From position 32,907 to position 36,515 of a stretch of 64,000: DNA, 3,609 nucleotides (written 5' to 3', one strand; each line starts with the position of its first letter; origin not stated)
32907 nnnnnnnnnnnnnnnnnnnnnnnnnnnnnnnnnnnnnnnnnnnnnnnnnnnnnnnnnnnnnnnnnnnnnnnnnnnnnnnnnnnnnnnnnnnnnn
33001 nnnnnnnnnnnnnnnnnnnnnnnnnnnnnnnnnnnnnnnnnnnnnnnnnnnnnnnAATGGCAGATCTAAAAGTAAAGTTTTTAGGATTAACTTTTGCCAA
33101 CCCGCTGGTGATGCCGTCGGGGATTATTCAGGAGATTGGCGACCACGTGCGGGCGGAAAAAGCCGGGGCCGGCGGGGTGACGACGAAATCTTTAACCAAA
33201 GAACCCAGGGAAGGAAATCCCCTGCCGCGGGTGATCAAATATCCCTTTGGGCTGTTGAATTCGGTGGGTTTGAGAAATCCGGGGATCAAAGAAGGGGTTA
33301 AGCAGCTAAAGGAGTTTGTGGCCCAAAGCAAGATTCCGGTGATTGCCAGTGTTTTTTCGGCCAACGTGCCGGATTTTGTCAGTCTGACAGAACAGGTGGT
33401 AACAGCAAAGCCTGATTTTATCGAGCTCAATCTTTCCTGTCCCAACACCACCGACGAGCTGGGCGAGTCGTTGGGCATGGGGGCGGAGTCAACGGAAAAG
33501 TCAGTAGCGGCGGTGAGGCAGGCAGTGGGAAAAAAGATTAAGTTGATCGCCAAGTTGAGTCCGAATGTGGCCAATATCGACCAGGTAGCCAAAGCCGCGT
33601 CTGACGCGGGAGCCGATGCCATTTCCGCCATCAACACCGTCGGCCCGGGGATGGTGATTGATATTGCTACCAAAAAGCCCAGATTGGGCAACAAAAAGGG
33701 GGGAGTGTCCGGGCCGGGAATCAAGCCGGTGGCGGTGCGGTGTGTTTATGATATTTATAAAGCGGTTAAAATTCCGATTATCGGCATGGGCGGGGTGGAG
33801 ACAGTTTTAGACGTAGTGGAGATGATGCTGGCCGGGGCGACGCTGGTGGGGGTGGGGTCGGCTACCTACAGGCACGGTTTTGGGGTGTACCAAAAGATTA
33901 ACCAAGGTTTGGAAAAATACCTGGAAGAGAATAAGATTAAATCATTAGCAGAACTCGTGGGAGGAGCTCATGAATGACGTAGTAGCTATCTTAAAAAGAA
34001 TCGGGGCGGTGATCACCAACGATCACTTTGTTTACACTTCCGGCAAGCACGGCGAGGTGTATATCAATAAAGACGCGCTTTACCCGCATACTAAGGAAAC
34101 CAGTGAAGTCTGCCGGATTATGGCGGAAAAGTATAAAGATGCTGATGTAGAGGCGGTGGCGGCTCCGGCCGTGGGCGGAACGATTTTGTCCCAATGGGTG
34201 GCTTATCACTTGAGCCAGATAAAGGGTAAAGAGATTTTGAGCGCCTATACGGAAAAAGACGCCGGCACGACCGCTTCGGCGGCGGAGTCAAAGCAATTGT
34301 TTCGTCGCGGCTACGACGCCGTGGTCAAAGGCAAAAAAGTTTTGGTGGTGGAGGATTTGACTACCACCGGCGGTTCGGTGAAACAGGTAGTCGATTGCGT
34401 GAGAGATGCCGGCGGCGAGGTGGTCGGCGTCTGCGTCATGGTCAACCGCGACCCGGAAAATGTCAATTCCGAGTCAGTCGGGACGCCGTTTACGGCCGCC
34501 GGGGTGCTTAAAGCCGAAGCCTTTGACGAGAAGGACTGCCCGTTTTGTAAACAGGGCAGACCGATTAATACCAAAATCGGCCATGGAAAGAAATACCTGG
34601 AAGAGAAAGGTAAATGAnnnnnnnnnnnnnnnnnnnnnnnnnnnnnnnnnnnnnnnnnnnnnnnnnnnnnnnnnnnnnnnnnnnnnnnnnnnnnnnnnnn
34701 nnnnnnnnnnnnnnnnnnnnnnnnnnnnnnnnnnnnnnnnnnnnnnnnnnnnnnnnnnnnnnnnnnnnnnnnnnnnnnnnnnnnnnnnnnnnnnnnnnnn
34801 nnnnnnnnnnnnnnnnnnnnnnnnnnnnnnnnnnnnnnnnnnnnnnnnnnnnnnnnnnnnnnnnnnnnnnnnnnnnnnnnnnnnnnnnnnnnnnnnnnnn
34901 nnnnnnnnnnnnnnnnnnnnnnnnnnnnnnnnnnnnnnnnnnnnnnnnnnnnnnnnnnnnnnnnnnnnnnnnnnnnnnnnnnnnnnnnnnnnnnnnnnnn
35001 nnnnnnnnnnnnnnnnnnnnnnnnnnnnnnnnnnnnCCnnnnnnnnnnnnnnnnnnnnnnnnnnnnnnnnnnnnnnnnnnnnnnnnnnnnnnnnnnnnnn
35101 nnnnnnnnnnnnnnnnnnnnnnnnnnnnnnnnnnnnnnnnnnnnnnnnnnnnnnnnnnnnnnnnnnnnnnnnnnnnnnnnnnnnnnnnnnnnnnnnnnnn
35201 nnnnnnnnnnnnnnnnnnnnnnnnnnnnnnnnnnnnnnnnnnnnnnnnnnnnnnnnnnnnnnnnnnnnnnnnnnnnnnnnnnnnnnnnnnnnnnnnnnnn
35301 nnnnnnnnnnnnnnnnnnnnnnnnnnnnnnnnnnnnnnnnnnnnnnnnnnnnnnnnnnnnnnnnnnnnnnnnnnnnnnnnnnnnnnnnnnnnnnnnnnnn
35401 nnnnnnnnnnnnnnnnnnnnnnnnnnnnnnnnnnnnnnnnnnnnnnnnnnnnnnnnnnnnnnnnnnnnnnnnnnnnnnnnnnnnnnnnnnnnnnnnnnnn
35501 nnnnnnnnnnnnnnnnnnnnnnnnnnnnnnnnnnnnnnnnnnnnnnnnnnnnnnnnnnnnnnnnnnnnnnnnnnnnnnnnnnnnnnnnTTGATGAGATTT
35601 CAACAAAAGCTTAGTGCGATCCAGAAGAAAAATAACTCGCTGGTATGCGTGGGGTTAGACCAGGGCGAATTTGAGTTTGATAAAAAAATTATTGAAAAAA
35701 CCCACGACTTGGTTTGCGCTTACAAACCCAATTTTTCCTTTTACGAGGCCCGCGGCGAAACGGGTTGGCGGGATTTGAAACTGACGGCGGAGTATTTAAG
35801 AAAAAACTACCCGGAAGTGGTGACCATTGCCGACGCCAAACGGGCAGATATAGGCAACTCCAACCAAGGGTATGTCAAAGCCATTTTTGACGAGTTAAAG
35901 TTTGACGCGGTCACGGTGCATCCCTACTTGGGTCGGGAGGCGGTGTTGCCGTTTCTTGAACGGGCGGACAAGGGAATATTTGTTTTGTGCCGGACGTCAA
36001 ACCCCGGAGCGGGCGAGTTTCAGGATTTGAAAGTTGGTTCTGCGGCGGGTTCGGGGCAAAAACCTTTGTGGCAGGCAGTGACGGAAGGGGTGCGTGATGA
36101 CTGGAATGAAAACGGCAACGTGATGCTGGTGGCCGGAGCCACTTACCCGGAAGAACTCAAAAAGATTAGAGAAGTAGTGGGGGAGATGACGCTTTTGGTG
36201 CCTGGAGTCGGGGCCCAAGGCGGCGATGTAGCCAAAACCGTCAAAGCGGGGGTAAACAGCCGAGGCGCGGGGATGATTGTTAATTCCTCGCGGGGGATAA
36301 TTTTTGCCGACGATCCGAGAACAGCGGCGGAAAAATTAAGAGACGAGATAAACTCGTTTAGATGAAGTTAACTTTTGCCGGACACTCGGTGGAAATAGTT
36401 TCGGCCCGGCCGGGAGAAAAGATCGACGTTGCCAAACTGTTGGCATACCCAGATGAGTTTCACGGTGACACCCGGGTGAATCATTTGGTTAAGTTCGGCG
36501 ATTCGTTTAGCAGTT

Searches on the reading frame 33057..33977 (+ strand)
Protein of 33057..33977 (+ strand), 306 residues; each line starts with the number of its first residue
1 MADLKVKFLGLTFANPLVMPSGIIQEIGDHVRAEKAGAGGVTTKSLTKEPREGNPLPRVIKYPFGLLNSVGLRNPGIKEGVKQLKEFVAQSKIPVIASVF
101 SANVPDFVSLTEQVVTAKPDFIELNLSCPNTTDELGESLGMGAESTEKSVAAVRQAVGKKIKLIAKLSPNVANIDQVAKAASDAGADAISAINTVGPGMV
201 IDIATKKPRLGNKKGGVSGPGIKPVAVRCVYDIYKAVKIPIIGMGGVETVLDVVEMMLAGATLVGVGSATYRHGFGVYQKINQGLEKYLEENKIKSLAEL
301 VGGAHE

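Call 59: search_protein_families(library=pfam, proteins=[window:33057-33977:+], max_evalue=0.001)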
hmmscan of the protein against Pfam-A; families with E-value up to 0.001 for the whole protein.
window:33057-33977:+ (306 aa): 2 families
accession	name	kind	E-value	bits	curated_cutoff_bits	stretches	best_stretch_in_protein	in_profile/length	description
PF01180.27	DHO_dh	-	8.6e-70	235.6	27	1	4-289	2-291/291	Dihydroorotate dehydrogenase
PF01207.24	Dus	-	9.7e-05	22.1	20.4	0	93-189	54-155/311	Dihydrouridine synthase (Dus)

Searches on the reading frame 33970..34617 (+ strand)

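Call 59: search_protein_families(library=pfam, proteins=[window:33970-34617:+], max_evalue=0.001)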
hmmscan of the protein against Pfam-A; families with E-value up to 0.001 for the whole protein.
window:33970-34617:+ (215 aa): 1 family
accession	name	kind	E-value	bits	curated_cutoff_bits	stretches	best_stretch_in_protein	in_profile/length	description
PF00156.33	Pribosyltran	-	5.2e-12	45.8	26.3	1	35-160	3-126/158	Phosphoribosyl transferase domain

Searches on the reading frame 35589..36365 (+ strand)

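Call 59: search_protein_families(library=pfam, proteins=[window:35589-36365:+], max_evalue=0.001)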
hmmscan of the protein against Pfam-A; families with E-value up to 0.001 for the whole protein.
window:35589-36365:+ (258 aa): 1 family
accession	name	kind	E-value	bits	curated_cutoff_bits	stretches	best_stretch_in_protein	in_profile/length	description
PF00215.30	OMPdecase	-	9.7e-33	114.3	27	1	18-249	2-220/221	Orotidine 5'-phosphate decarboxylase / HUMPS family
